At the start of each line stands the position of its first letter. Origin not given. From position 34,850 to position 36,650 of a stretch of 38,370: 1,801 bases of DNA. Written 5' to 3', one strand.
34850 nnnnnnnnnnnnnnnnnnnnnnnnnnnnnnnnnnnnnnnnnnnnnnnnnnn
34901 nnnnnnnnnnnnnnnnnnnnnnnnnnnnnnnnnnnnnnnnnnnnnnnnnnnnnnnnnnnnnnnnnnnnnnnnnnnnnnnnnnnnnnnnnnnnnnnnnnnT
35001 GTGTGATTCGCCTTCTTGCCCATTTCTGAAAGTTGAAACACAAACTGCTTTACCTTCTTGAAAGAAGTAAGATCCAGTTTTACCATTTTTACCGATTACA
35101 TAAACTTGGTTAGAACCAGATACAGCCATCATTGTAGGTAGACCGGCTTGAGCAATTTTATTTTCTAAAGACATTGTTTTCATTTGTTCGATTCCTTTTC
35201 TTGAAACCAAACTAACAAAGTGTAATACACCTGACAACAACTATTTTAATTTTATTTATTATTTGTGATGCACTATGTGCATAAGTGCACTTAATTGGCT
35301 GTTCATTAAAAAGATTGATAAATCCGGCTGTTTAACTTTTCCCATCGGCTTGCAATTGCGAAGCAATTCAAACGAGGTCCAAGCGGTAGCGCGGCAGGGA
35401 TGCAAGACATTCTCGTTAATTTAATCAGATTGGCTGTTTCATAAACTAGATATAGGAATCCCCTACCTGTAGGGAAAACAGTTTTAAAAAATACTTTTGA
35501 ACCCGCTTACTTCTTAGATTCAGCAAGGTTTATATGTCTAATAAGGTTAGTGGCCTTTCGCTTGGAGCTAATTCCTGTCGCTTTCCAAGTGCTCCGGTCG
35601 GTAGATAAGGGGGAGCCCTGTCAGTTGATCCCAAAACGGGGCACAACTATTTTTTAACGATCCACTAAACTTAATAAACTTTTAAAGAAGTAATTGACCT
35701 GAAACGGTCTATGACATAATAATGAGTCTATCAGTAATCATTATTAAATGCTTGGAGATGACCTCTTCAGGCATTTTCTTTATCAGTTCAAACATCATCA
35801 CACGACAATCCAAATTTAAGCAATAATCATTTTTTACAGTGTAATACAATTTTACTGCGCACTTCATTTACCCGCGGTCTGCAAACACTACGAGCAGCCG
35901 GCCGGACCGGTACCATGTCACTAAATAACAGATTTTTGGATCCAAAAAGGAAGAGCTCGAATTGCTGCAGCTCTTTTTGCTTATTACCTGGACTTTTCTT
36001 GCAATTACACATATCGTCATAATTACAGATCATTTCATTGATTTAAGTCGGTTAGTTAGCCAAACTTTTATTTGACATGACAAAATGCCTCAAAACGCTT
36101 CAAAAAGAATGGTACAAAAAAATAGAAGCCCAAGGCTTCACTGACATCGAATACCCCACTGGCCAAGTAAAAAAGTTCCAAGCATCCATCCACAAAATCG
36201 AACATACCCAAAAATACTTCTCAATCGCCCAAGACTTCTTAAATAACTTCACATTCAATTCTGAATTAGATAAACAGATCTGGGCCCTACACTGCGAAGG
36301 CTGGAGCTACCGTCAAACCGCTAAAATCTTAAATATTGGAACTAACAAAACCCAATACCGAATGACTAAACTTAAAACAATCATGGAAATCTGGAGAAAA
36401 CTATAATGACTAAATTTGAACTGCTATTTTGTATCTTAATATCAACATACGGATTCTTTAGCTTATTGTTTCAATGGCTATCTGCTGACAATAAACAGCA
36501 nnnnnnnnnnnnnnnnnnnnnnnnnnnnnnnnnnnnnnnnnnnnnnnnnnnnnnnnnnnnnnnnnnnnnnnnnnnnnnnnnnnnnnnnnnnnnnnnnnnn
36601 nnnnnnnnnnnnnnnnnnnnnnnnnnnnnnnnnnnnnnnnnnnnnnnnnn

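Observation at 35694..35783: Promoter followed about 20 nt later by a 13-bp hairpin and T-run: a ~55-nt RNA or an antitermination-controlled leader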

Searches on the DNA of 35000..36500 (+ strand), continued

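Call 100: search_with_rna_model(model_id=R1, sources=[L152, L153], max_evalue=10, show_alignments=2)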
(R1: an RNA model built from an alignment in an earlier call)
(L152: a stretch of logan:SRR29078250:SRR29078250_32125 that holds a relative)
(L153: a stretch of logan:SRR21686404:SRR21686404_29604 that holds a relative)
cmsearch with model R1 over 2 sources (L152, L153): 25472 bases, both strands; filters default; matches with E-value up to 10: 2.
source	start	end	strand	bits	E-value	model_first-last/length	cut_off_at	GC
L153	2204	2312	+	18.5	0.022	1-106/106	no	0.4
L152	11463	11546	+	17.9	0.032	1-106/106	no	0.3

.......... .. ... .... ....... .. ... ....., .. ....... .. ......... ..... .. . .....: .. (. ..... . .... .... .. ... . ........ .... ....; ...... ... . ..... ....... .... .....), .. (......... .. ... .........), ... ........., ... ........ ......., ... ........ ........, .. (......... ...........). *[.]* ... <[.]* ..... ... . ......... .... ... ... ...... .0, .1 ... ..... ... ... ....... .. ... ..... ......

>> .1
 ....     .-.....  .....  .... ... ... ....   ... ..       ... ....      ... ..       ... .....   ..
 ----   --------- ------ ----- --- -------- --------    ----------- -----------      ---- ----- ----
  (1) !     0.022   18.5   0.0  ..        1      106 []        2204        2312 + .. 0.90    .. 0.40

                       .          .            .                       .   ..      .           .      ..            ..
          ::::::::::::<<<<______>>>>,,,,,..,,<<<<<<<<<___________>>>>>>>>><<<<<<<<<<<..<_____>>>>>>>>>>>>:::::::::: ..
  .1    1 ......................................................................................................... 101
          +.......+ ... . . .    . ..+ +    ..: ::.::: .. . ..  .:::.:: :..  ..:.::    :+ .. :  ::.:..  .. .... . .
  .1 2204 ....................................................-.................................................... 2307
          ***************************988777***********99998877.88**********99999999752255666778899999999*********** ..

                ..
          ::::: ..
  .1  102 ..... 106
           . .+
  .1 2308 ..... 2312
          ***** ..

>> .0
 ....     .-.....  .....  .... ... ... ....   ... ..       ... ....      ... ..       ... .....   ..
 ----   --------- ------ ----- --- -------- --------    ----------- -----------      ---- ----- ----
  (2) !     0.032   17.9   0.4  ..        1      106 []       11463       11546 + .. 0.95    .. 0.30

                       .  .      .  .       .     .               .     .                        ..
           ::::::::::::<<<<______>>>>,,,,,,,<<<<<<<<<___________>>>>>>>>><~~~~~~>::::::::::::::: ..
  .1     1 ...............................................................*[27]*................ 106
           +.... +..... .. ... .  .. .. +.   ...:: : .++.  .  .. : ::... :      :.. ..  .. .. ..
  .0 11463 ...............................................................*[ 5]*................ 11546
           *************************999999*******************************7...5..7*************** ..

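Call 102: build_rna_model(alignment_id=A7)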
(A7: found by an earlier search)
Model R2 built from alignment A7 (5 sequences, 113 columns); structure: stored with the alignment.
model positions 107; base pairs 25; branch points 2; effective number of sequences 2.18; information 0.59 bits per position. Calibrated on 0.2 Mb of random sequence (short: E-values are rough).
structure used (alignment columns):
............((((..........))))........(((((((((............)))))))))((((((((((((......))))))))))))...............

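Call 103: search_with_rna_model(model_id=R2, sources=[window, L002, L003, L047, L050, L152, L153, L043], max_evalue=0.5, make_alignment=true, show_alignments=0)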
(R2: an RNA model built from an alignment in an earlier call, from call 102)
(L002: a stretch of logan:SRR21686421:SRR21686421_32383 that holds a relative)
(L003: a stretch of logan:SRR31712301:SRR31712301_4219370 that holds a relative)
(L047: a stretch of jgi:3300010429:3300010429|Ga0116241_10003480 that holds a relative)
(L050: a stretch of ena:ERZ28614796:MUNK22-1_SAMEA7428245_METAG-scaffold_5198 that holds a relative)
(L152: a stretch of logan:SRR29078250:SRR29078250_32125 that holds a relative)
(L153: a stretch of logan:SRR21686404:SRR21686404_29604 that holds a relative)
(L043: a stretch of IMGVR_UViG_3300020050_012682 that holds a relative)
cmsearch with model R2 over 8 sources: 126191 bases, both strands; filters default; matches with E-value up to 0.5: 6.
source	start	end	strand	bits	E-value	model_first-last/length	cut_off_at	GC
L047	4266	4372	+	111.5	1.5e-21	1-107/107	no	0.32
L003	4205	4311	+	110.3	2.8e-21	1-107/107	no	0.33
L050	48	152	+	104.8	4.4e-20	1-107/107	no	0.32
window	35684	35790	+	95.6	4.7e-18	1-107/107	no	0.33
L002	4327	4433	-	83.5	2.1e-15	1-107/107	no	0.37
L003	4197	4328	-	19.8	0.21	1-107/107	no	0.32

Alignment A11: 6 matches aligned to the model, 156 columns, each read 5' to 3' on its own strand. Consensus structure (alignment columns), stored with it:
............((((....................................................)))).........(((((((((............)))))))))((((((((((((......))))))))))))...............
